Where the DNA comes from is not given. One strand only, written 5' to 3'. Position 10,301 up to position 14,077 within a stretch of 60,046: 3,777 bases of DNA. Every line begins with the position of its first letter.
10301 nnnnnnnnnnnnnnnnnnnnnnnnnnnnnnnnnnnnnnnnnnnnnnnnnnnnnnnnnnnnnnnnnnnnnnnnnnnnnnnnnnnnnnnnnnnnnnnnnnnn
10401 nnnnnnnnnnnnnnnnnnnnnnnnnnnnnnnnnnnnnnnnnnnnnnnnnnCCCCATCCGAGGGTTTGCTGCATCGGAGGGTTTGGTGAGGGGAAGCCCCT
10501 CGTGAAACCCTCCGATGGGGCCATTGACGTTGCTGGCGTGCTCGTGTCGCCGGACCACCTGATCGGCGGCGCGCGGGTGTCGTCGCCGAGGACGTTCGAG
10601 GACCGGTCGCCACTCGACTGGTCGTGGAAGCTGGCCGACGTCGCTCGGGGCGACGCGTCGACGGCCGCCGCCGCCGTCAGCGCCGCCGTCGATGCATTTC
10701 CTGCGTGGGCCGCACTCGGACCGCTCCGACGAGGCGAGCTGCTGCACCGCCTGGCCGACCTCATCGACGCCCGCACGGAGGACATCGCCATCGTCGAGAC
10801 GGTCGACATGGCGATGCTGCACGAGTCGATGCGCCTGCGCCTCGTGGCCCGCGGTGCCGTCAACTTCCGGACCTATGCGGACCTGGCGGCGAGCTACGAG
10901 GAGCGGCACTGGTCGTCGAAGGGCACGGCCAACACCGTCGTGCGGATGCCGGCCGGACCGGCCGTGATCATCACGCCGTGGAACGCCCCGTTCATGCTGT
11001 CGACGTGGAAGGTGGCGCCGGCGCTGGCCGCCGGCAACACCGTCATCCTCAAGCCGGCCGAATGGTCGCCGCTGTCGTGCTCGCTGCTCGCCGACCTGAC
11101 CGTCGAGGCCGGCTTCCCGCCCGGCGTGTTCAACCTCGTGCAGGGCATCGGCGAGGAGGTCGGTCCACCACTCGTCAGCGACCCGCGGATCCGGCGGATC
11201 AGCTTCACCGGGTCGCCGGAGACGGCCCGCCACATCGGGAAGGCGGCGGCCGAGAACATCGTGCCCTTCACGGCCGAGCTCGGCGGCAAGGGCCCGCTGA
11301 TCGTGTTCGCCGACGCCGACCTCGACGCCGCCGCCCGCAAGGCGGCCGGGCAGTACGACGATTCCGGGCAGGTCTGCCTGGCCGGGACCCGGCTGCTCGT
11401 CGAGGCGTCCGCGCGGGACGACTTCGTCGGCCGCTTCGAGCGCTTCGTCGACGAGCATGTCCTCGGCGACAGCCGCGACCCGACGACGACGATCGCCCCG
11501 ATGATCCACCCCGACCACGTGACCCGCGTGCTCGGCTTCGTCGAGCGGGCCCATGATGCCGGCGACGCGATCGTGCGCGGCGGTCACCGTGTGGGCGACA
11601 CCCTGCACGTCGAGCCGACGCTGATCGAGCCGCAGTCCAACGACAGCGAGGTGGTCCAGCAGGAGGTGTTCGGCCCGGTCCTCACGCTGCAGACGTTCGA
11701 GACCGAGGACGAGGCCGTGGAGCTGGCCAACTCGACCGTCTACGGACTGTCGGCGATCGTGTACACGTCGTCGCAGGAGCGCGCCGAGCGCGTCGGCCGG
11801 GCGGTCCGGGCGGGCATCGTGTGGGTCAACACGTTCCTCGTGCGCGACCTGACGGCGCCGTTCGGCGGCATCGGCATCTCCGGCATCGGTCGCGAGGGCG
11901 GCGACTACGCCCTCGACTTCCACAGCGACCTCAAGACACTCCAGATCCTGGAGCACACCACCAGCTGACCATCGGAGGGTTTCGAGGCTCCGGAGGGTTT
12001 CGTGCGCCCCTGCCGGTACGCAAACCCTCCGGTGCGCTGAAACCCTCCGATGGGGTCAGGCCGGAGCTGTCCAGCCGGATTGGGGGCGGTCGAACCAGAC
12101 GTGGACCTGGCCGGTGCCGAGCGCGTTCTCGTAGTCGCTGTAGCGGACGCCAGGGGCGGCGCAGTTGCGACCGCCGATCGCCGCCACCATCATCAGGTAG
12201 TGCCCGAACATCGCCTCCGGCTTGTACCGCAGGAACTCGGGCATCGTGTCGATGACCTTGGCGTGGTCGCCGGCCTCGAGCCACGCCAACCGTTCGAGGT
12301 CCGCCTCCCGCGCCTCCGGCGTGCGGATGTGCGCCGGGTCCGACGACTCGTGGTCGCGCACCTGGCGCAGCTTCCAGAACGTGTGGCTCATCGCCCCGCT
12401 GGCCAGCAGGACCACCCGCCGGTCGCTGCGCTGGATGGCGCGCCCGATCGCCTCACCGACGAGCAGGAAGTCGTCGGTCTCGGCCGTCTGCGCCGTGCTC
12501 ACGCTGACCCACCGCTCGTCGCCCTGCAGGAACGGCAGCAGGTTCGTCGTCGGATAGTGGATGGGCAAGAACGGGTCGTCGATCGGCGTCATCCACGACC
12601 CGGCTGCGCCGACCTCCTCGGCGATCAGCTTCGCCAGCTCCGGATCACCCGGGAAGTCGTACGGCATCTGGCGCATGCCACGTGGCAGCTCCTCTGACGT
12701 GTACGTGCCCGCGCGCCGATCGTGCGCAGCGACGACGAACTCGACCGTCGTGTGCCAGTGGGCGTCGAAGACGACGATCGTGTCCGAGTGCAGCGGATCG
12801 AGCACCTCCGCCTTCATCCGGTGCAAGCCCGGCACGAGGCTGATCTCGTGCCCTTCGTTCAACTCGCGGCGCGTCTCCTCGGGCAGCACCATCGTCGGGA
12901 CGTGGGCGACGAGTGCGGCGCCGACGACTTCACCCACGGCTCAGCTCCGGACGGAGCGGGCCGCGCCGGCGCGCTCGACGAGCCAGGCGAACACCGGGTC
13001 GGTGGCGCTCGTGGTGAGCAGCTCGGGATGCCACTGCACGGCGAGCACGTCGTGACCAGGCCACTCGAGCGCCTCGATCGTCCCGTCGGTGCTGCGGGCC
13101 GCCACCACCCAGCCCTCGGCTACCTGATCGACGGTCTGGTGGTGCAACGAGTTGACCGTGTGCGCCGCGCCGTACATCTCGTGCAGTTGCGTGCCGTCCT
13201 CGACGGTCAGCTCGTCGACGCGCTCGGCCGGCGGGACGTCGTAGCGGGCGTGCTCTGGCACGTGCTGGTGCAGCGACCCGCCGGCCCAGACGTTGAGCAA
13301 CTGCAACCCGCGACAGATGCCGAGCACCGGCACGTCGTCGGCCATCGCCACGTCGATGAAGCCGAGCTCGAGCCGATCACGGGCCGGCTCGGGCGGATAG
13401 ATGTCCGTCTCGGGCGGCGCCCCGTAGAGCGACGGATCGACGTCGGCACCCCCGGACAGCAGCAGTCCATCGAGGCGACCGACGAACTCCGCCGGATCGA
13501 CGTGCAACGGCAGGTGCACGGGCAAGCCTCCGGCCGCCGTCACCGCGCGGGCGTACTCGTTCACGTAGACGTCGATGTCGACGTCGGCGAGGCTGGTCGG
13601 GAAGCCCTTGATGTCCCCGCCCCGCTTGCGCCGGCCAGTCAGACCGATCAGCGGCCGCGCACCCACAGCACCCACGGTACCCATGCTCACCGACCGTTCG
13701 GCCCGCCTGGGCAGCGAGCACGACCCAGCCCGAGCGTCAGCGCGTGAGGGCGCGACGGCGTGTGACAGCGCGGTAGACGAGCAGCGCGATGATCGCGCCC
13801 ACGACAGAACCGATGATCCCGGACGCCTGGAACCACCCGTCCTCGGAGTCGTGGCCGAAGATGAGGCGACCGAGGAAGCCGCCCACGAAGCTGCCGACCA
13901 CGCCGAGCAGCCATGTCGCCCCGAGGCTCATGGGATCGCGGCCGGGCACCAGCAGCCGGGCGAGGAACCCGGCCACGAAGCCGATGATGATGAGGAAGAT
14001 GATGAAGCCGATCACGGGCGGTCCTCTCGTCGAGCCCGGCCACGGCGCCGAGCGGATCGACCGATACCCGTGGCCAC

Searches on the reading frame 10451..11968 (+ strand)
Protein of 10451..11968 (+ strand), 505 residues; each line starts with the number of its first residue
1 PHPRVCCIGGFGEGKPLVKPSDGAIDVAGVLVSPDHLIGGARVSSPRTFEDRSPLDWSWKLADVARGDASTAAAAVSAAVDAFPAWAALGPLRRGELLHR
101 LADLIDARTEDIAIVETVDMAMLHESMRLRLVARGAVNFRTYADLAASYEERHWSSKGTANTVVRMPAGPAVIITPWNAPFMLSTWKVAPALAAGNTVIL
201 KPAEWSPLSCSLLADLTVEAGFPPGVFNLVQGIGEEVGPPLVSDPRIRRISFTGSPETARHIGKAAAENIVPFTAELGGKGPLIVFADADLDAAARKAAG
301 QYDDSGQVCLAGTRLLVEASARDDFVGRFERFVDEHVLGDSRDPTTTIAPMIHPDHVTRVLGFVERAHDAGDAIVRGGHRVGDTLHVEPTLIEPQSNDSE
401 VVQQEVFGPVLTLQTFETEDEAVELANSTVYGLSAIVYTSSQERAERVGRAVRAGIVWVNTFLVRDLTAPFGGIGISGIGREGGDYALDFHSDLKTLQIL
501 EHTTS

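Call 56: search_protein_families(library=pfam, proteins=[window:10451-11968:+], max_evalue=0.0001)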
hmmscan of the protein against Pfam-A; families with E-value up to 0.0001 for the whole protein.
window:10451-11968:+ (505 aa): 1 family
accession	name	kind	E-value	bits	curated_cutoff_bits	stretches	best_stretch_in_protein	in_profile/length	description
PF00171.27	Aldedh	-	7.8e-138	460.3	23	1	47-496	7-460/461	Aldehyde dehydrogenase family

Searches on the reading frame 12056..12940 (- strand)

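Call 56: search_protein_families(library=pfam, proteins=[window:12056-12940:-], max_evalue=0.0001)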
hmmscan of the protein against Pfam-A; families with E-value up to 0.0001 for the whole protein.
window:12056-12940:- (294 aa): 1 family
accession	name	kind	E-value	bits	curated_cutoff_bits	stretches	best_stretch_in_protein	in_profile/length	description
PF02900.23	LigB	-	2.1e-27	96.3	26.3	1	8-269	2-260/269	Catalytic LigB subunit of aromatic ring-opening dioxygenase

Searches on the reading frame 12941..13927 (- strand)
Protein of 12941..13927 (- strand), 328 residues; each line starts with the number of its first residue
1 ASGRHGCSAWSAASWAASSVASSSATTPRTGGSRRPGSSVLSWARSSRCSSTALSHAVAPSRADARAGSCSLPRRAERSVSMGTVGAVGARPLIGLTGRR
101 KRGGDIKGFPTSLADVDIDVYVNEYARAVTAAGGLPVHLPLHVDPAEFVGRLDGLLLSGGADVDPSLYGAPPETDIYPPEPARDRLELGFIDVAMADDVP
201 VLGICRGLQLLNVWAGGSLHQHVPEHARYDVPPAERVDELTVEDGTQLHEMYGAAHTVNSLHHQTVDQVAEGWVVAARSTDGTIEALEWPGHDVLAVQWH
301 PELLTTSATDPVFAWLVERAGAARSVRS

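Call 56: search_protein_families(library=pfam, proteins=[window:12941-13927:-], max_evalue=0.0001)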
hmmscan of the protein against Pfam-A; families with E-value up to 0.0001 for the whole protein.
window:12941-13927:- (328 aa): 2 families
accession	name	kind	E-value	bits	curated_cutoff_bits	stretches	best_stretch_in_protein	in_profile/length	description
PF07722.19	Peptidase_C26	-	1.4e-56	192.1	20.5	1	92-302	1-219/219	Peptidase C26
PF00117.34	GATase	-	2.1e-13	50.8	22.8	1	189-315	63-186/190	Glutamine amidotransferase class-I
